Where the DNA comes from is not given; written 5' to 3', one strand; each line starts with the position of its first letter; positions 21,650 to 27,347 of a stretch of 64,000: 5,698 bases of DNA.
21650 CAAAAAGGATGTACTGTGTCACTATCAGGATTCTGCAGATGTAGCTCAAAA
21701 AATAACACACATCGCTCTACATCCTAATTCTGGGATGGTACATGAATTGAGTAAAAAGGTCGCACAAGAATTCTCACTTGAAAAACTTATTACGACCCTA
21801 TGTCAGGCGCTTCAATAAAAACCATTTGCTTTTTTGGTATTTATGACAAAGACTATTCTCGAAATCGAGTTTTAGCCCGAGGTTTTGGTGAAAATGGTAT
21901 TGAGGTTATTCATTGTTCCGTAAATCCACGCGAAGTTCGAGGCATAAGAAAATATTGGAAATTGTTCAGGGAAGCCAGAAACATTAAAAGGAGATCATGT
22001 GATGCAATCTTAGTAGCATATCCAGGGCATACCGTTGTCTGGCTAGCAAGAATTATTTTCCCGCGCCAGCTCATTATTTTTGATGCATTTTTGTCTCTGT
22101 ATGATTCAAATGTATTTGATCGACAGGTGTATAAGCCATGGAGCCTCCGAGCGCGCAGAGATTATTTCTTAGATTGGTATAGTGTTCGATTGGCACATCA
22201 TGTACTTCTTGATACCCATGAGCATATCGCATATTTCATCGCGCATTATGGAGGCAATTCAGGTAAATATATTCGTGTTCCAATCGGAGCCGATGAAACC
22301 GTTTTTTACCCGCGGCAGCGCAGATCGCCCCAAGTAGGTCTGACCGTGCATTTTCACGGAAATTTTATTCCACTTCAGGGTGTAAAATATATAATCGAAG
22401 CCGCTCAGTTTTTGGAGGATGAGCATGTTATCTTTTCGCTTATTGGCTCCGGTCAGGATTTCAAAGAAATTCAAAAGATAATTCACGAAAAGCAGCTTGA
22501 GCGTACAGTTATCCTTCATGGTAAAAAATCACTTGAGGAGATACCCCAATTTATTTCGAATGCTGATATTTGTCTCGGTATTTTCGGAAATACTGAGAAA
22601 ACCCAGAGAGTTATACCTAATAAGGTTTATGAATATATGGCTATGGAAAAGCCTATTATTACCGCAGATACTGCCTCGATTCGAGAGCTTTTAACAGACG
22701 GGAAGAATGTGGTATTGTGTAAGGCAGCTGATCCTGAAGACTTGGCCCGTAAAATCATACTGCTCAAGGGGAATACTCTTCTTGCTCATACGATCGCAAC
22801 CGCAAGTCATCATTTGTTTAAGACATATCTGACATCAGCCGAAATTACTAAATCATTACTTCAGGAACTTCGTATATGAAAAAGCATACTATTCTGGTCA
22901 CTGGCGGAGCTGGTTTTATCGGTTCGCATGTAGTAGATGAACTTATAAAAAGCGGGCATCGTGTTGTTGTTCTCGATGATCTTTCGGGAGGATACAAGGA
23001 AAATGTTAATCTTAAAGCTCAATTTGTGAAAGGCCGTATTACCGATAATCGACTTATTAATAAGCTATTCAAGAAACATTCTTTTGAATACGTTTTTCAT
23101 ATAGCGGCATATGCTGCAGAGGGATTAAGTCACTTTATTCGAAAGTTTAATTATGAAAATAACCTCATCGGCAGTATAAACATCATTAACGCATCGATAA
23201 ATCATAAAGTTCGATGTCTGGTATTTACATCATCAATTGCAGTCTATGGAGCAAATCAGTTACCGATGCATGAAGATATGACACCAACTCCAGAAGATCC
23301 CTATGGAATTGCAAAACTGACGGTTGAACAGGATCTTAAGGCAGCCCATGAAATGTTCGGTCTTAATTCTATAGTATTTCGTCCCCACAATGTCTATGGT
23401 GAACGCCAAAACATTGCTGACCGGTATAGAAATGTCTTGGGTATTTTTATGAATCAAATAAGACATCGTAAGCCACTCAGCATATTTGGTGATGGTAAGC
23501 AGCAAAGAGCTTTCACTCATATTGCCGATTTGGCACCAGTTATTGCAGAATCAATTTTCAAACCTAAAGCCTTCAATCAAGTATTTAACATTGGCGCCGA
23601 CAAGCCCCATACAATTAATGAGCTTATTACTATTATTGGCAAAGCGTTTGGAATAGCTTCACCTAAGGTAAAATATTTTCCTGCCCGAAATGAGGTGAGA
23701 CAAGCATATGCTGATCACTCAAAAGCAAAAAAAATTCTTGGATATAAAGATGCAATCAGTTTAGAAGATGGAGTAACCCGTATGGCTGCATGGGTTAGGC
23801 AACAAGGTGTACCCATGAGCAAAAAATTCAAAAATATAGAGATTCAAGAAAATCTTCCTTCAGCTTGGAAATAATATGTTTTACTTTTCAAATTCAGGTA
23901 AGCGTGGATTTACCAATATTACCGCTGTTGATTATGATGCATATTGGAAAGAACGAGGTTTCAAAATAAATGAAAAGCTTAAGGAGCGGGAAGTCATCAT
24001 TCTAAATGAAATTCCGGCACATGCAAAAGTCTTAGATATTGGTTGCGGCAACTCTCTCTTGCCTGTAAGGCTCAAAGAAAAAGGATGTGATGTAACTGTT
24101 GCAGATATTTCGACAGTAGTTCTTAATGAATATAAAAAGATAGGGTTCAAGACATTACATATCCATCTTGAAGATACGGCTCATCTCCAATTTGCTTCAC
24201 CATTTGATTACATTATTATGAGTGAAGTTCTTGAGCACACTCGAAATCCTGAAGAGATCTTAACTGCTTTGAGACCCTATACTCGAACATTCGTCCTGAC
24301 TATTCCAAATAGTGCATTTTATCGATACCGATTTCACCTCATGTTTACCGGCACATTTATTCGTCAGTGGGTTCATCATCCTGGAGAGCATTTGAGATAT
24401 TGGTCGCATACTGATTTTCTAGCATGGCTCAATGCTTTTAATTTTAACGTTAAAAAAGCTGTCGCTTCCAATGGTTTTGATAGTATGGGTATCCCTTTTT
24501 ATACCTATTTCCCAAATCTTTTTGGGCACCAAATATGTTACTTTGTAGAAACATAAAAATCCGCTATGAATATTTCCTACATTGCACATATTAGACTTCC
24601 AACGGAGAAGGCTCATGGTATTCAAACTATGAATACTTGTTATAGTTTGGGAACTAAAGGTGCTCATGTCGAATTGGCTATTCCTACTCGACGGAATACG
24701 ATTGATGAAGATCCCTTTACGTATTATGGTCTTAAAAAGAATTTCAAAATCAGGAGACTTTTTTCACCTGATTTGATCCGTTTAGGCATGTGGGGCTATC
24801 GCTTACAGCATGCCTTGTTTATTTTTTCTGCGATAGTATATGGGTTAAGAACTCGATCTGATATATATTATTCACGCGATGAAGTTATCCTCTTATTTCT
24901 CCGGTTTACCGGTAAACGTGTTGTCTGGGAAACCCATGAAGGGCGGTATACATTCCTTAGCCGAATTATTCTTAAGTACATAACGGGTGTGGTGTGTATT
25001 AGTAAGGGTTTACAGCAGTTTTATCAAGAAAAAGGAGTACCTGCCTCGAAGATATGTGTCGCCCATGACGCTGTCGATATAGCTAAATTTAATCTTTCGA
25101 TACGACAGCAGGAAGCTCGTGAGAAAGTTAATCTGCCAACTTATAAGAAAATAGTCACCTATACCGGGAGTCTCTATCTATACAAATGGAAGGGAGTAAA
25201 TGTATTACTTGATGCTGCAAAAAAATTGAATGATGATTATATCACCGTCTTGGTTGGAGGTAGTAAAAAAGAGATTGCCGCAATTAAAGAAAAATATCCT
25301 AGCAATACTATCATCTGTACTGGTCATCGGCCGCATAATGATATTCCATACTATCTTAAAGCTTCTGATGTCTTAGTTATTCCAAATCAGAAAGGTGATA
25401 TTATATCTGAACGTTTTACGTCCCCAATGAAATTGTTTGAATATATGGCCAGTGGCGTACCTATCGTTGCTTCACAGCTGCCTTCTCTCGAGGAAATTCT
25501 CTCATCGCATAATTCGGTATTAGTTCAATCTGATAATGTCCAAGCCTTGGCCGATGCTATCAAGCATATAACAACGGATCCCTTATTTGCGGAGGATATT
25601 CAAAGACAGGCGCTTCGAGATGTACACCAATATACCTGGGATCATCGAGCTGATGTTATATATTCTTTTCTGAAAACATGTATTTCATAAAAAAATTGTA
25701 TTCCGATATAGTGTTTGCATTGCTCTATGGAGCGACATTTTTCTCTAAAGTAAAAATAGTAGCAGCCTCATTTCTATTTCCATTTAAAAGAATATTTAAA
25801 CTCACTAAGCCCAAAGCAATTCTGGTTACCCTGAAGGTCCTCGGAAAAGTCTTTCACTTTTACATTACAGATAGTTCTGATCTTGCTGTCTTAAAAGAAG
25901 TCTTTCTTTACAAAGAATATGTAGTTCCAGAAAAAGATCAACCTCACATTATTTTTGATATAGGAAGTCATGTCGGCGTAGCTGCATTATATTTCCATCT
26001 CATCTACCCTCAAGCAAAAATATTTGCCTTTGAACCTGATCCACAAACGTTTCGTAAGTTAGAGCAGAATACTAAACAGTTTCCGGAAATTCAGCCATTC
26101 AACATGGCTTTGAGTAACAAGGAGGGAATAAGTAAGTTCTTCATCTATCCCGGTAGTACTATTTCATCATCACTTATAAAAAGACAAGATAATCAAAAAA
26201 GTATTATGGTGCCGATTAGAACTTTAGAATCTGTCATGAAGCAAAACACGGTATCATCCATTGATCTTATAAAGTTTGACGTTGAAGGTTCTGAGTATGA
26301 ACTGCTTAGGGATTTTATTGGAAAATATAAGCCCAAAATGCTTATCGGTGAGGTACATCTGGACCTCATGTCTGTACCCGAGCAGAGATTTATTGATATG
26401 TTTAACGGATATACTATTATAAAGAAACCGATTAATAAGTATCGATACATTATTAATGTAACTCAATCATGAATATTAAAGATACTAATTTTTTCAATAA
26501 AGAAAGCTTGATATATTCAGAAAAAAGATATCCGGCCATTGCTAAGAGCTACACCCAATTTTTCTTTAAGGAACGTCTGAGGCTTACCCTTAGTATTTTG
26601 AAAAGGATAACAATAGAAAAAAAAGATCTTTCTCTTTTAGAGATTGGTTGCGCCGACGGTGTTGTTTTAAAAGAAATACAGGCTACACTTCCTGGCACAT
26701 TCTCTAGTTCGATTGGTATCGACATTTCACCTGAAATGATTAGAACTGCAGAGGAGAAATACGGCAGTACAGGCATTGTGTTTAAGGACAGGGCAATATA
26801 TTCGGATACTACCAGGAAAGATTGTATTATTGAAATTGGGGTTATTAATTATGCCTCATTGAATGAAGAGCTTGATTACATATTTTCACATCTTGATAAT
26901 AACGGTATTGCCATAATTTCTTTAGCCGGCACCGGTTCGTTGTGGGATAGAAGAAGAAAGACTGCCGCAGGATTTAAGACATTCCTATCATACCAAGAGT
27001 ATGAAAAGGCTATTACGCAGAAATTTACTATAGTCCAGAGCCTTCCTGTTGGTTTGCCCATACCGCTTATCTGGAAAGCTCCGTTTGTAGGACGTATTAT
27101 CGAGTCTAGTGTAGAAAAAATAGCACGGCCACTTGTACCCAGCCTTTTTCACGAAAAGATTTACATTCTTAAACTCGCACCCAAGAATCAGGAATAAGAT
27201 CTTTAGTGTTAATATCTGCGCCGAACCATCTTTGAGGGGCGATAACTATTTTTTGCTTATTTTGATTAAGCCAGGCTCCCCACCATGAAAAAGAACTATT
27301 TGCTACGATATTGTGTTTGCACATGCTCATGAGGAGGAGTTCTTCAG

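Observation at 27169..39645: Minus-strand glycan operon combining a CDP-3,6-dideoxyhexose-type pathway (no E3 reductase visible) with GT11 fucosyltransferases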

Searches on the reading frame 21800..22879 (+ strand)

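Call 9: search_protein_families(library=pfam, proteins=[window:21800-22879:+], max_evalue=0.001)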
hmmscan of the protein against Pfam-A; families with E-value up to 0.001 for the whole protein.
window:21800-22879:+ (359 aa): 3 families
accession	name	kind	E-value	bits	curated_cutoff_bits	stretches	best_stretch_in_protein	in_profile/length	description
PF13692.12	Glyco_trans_1_4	-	1.1e-20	74.8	27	1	182-322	3-139/142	Glycosyl transferases group 1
PF00534.26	Glycos_transf_1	-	7.3e-20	71.6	26.4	1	181-329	16-162/172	Glycosyl transferases group 1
PF13524.12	Glyco_trans_1_2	-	1.1e-09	38.9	25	1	237-354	29-143/144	Glycosyl transferase-like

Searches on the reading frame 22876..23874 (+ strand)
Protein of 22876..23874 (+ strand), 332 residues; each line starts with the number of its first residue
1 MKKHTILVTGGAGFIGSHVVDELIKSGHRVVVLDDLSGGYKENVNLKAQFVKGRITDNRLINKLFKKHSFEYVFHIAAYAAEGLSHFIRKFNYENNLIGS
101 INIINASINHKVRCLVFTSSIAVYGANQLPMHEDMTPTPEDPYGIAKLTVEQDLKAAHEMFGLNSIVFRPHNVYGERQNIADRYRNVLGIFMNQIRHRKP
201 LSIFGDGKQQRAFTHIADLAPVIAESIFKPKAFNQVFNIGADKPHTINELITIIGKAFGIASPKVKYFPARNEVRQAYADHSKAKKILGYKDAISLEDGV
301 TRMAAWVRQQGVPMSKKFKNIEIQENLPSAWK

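Call 9: search_protein_families(library=pfam, proteins=[window:22876-23874:+], max_evalue=0.001)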
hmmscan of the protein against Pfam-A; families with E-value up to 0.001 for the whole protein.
window:22876-23874:+ (332 aa): 9 families
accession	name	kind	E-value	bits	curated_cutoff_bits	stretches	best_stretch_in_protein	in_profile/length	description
PF01370.27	Epimerase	-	2.3e-53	181.5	20.9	1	6-240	1-240/240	NAD dependent epimerase/dehydratase family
PF16363.11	GDP_Man_Dehyd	-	1.8e-40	139.8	27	1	7-303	1-332/332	GDP-mannose 4,6 dehydratase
PF01073.25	3Beta_HSD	-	1.1e-21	77.6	22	1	7-268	1-278/280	3-beta hydroxysteroid dehydrogenase/isomerase family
PF04321.23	RmlD_sub_bind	-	1e-17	64.6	27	1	5-269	2-242/287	RmlD substrate binding domain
PF02719.21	Polysacc_synt_2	-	9.9e-14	51.6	20.2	1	6-259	1-248/293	Polysaccharide biosynthesis protein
PF07993.18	NAD_binding_4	-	2.6e-08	33.8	20.1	0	70-209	89-244/258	Male sterility protein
PF13460.12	NAD_binding_10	-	4.8e-08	33.5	27.2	1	10-157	1-134/184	NAD(P)H-binding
PF05368.20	NmrA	-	5.5e-08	33.2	27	1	2-119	1-106/298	NmrA-like family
PF00106.31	adh_short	-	0.00067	19.6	26.6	0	5-67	2-70/195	short chain dehydrogenase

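Call 69: search_protein_families(library=ncbifam, proteins=[window:22876-23874:+], max_evalue=0.001)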
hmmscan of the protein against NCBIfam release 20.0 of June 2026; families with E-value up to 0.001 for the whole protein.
window:22876-23874:+ (332 aa): 34 families (the best 25 are shown)
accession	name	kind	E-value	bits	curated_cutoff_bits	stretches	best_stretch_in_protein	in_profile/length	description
TIGR01179.1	galE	equivalog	2.8e-50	171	262.3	1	6-309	2-327/332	UDP-glucose 4-epimerase GalE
TIGR02197.1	heptose_epim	equivalog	2.6e-42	145.1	274.6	1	6-309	1-315/316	ADP-glyceromanno-heptose 6-epimerase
TIGR04180.1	EDH_00030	hypoth_equivalog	9.6e-37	126.6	475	1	6-292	1-294/297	NAD-dependent 4,6-dehydratase LegB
TIGR01181.1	dTDP_gluc_dehyt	equivalog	1.8e-36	125.9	365.1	1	6-309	2-313/321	dTDP-glucose 4,6-dehydratase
NF007956.0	PRK10675.1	subfamily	8e-35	120.5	394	1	6-307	3-329/338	UDP-glucose 4-epimerase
NF011728.1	PRK15181.1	equivalog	7.4e-24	84.4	760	1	5-307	17-337/348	Vi polysaccharide biosynthesis UDP-N-acetylglucosaminuronic acid C-4 epimerase TviC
TIGR03466.1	HpnA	hypoth_equivalog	1.9e-23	82.9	367.65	1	5-177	2-174/327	hopanoid-associated sugar epimerase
NF047922.1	GDPFucSynFcl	equivalog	8.5e-22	78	500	1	3-307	2-301/308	GDP-L-fucose synthase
NF042423.1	oxyalk_red_Shew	equivalog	2.4e-19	69.6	580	1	4-177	9-178/331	2-alkyl-3-oxoalkanoate reductase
NF042422.1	oxyalk_red_OleD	equivalog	1.7e-18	67.1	580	1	6-220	3-208/329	2-alkyl-3-oxoalkanoate reductase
NF008360.0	PRK11150.1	equivalog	9.2e-18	64.5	452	1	6-308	2-307/310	ADP-glyceromanno-heptose 6-epimerase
NF007490.0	PRK10084.1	subfamily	1.6e-17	63.6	649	2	6-106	3-110/361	dTDP-glucose 4,6-dehydratase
NF007582.0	PRK10217.1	equivalog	2.3e-14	53.3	698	1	5-250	3-262/355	dTDP-glucose 4,6-dehydratase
TIGR01214.1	rmlD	equivalog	6e-14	51.8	224.05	1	5-227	1-197/285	dTDP-4-dehydrorhamnose reductase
TIGR02622.1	CDP_4_6_dhtase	equivalog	8.5e-14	51.4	278.45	1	2-310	3-333/352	CDP-glucose 4,6-dehydratase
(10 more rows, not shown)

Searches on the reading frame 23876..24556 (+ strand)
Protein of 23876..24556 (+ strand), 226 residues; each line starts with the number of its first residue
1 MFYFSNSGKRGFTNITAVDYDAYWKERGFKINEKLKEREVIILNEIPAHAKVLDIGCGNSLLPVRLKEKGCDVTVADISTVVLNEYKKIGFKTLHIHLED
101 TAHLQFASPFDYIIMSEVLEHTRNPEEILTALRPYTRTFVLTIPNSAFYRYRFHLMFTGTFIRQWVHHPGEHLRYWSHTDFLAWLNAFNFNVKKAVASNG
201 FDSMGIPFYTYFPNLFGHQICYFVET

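Call 9: search_protein_families(library=pfam, proteins=[window:23876-24556:+], max_evalue=0.001)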
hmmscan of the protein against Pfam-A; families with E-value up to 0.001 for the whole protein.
window:23876-24556:+ (226 aa): 8 families
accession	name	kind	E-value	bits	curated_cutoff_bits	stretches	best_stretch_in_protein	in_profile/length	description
PF07021.18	MetW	-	1.6e-18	67.5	21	1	40-223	5-192/193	Methionine biosynthesis protein MetW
PF13489.12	Methyltransf_23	-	5.3e-17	62.5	27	1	43-192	17-161/164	Methyltransferase domain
PF08242.18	Methyltransf_12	-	1.7e-10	41.9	30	1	53-133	1-89/98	Methyltransferase domain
PF08241.18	Methyltransf_11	-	1.9e-10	41.7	21.2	1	53-132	1-83/95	Methyltransferase domain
PF13649.12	Methyltransf_25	-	1.3e-09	39.1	27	1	52-130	1-87/97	Methyltransferase domain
PF13847.12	Methyltransf_31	-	1.1e-08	35.3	27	1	49-135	4-100/145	Methyltransferase domain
PF05401.17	NodS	-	7.6e-05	23.1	24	1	49-133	44-130/201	Nodulation protein S (NodS)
PF03848.20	TehB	-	0.00025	21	20.4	1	37-120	19-106/193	Tellurite resistance protein TehB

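Call 69: search_protein_families(library=ncbifam, proteins=[window:23876-24556:+], max_evalue=0.001)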
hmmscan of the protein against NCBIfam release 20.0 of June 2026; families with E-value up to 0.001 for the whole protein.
window:23876-24556:+ (226 aa): 13 families
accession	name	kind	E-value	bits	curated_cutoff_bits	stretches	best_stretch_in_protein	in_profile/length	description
TIGR02081.1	metW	equivalog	1.2e-18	67.3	189.5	1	41-224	6-193/194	methionine biosynthesis protein MetW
TIGR01983.1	UbiG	equivalog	9.8e-12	44.7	102.95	1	39-194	45-204/228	bifunctional 2-polyprenyl-6-hydroxyphenol methylase/3-demethylubiquinol 3-O-methyltransferase UbiG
NF008405.0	PRK11207.1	equivalog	4.1e-07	29.7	218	1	45-121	27-107/198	tellurite resistance methyltransferase TehB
TIGR02021.1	BchM-ChlM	equivalog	1.2e-06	28.1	158.9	1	3-122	8-131/218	magnesium protoporphyrin IX methyltransferase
TIGR02072.1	BioC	equivalog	1.3e-06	28.4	184.95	1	48-138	34-126/244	malonyl-ACP O-methyltransferase BioC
NF043040.1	corrin_prot_MT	hypoth_equivalog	1.6e-06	27.7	180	1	41-88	33-81/216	corrinoid protein-associated methyltransferase CpaM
NF045667.1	MTase_DVU1556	equivalog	2.2e-05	24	155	1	40-132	14-107/213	DVU_1556 family methyltransferase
NF008992.0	PRK12335.1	equivalog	2.7e-05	23.5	303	1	34-121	108-198/289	SAM-dependent methyltransferase TehB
TIGR00477.1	tehB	equivalog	9.6e-05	21.8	219.5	1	45-125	70-156/238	tellurite resistance methyltransferase TehB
NF008264.0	PRK11036.1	equivalog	0.00048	19.7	366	1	44-133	39-136/261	tRNA uridine 5-oxyacetic acid(34) methyltransferase CmoM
NF001241.0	PRK00216.1-2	equivalog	0.00057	19.6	327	1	45-137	48-140/231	demethylmenaquinone methyltransferase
NF001786.0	PRK00517.2-4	equivalog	0.00078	18.6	327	0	48-87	143-182/277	50S ribosomal protein L11 methyltransferase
TIGR00452.1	TIGR00452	equivalog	0.00091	18.1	275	0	48-134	117-209/316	tRNA 5-methoxyuridine(34)/uridine 5-oxyacetic acid(34) synthase CmoB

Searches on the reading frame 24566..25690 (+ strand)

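Call 9: search_protein_families(library=pfam, proteins=[window:24566-25690:+], max_evalue=0.001)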
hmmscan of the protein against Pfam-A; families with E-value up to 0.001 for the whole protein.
window:24566-25690:+ (374 aa): 4 families
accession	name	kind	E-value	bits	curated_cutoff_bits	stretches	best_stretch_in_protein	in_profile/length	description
PF00534.26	Glycos_transf_1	-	3.1e-24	85.9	26.4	1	181-349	2-169/172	Glycosyl transferases group 1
PF13692.12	Glyco_trans_1_4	-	2.8e-23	83.2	27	1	195-338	2-142/142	Glycosyl transferases group 1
PF13524.12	Glyco_trans_1_2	-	7.3e-14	52.4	25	1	214-365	5-142/144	Glycosyl transferase-like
PF13439.12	Glyco_transf_4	-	8.7e-05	23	28.5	1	22-173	9-169/170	Glycosyltransferase Family 4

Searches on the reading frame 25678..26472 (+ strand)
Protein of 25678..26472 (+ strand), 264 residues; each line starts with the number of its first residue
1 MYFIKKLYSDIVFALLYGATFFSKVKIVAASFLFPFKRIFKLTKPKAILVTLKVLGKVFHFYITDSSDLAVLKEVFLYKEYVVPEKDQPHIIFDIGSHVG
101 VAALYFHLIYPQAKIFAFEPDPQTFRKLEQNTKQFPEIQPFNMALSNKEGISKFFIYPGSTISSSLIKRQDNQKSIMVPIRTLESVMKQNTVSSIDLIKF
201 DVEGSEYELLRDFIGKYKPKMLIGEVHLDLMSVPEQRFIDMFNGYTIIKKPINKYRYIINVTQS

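Call 9: search_protein_families(library=pfam, proteins=[window:25678-26472:+], max_evalue=0.001)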
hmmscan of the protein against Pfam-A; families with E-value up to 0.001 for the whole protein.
window:25678-26472:+ (264 aa): 1 family
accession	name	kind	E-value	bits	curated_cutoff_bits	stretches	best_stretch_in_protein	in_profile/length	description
PF05050.19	Methyltransf_21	-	9.3e-16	58.9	22.7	1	94-229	1-151/173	Methyltransferase FkbM domain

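Call 69: search_protein_families(library=ncbifam, proteins=[window:25678-26472:+], max_evalue=0.001)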
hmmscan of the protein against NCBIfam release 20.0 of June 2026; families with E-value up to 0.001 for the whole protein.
window:25678-26472:+ (264 aa): 3 families
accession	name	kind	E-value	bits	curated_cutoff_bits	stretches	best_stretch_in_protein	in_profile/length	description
TIGR01444.1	fkbM_fam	subfamily_domain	5.3e-30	104.7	37.7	1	92-215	2-129/143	FkbM family methyltransferase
NF005640.0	PRK07402.1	equivalog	0.00066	19.3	219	1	88-135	43-90/200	precorrin-6Y C5,15-methyltransferase subunit CbiT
TIGR02469.1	CbiT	equivalog_domain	0.00081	19.6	78.3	0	91-139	22-69/124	precorrin-6Y C5,15-methyltransferase (decarboxylating) subunit CbiT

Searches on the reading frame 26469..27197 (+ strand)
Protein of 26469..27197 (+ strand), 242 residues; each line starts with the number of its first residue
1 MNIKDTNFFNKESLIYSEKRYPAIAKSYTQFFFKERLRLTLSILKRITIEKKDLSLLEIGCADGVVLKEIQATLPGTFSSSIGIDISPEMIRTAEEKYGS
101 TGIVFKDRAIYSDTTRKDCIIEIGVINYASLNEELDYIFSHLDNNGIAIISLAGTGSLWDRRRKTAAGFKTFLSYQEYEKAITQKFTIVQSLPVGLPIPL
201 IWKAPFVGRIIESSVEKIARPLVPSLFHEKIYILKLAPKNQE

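Call 9: search_protein_families(library=pfam, proteins=[window:26469-27197:+], max_evalue=0.001)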
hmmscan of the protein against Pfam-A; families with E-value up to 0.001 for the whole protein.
window:26469-27197:+ (242 aa): 5 families
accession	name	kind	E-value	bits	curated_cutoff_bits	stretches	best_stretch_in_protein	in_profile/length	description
PF08242.18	Methyltransf_12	-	2.6e-08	34.9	30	1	57-147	1-97/98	Methyltransferase domain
PF13489.12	Methyltransf_23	-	3.2e-08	33.9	27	1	42-165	11-131/164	Methyltransferase domain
PF13847.12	Methyltransf_31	-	6.2e-06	26.4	27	1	51-152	2-111/145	Methyltransferase domain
PF13649.12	Methyltransf_25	-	8.2e-06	26.9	27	1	57-105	2-50/97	Methyltransferase domain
PF08241.18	Methyltransf_11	-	0.00035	21.6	21.2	1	57-103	1-43/95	Methyltransferase domain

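Call 69: search_protein_families(library=ncbifam, proteins=[window:26469-27197:+], max_evalue=0.001)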
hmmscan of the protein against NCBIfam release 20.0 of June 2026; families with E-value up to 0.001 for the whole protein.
window:26469-27197:+ (242 aa): 3 families
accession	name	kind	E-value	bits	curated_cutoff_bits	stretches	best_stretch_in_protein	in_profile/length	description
TIGR02072.1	BioC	equivalog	1.8e-09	37.8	184.95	1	41-190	24-175/244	malonyl-ACP O-methyltransferase BioC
NF002463.0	PRK01683.1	equivalog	5.6e-06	26.1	297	1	26-150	7-128/258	trans-aconitate 2-methyltransferase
NF008300.0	PRK11088.1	equivalog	0.00039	20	303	1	43-102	76-136/272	23S rRNA (guanine(745)-N(1))-methyltransferase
